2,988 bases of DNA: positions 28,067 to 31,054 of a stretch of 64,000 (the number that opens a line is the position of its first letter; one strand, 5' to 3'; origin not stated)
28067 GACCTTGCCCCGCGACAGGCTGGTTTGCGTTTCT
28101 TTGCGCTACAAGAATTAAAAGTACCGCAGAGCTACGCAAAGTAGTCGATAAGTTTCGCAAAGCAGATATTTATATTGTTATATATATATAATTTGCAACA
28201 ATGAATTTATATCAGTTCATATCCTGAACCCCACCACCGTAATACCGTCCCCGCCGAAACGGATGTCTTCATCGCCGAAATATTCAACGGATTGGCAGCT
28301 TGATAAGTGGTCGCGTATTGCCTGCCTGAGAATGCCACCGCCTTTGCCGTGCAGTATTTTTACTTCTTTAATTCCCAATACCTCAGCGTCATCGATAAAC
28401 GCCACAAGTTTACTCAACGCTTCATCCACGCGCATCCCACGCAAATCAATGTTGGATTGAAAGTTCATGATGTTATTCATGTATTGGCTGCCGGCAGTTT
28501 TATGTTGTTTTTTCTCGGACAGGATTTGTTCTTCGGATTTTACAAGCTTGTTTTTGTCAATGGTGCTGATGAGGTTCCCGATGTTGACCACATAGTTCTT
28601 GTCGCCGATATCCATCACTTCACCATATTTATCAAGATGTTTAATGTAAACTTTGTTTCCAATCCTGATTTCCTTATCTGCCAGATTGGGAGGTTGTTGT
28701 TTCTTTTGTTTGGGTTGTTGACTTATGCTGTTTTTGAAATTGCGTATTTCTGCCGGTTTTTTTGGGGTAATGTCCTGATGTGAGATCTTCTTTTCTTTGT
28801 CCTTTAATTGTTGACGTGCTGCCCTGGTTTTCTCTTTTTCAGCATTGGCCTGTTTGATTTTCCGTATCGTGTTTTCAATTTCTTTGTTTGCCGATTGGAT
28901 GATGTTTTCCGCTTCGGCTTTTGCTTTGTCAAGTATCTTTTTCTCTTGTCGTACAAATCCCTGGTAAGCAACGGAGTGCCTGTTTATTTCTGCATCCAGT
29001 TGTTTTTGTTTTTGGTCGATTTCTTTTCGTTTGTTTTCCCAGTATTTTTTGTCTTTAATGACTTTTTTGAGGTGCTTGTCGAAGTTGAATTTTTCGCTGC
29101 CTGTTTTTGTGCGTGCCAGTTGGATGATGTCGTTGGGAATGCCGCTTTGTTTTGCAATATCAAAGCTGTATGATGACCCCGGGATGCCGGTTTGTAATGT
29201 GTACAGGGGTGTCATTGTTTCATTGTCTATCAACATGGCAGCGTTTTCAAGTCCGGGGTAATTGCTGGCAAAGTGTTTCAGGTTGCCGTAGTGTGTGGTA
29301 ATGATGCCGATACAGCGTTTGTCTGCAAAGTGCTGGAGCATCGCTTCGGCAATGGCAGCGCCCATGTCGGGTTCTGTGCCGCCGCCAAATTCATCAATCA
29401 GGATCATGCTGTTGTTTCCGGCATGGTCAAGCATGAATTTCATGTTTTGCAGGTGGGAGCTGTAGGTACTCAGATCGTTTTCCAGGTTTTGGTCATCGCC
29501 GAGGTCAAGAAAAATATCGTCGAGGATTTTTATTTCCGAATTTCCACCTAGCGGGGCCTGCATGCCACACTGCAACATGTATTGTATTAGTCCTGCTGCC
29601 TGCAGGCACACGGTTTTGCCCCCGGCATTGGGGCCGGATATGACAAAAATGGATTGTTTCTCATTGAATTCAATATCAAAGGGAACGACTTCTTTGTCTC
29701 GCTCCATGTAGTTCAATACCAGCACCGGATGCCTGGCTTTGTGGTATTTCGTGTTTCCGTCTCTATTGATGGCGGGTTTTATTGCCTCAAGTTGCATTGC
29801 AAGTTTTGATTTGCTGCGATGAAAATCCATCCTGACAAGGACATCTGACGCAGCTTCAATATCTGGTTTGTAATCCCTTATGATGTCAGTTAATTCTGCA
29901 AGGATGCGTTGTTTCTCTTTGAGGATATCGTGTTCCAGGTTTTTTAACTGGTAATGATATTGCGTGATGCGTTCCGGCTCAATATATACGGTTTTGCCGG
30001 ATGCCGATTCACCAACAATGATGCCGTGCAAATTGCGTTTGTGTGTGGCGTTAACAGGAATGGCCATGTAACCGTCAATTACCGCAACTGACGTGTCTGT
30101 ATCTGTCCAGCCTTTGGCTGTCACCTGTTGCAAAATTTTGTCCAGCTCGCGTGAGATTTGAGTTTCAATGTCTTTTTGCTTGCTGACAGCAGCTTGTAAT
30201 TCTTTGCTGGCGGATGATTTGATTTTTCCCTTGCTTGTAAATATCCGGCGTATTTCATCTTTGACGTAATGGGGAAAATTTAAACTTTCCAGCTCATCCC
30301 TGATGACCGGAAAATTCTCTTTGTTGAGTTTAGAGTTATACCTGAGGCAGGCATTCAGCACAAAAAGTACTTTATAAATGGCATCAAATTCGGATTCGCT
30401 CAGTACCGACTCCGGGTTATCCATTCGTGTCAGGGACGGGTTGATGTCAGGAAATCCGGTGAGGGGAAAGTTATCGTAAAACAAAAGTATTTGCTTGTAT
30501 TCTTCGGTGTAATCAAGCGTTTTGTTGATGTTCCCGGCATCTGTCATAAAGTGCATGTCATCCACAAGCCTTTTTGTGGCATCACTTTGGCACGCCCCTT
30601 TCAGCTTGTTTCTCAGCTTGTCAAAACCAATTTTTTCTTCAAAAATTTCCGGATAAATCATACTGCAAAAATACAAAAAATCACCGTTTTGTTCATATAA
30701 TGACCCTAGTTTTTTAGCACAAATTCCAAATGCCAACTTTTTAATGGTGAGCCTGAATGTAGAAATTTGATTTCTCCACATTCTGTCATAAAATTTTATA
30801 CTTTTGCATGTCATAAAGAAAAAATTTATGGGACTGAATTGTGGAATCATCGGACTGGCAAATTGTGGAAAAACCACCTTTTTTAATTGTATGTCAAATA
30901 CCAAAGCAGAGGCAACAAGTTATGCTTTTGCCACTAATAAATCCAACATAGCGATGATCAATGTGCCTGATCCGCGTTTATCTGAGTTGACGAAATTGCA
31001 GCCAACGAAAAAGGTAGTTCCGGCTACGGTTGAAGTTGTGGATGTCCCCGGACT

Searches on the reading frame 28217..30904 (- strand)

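Call 61: search_protein_families(library=pfam, proteins=[window:28217-30904:-], max_evalue=0.00001)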
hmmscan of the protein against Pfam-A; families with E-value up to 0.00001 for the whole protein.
window:28217-30904:- (895 aa): 2 families
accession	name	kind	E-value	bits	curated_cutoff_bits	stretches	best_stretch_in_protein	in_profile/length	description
PF00488.27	MutS_V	-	7.5e-33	114.5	30.2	1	421-600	2-183/188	MutS domain V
PF01713.27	Smr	-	1.5e-21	76.7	25.7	1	819-894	1-77/77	Smr domain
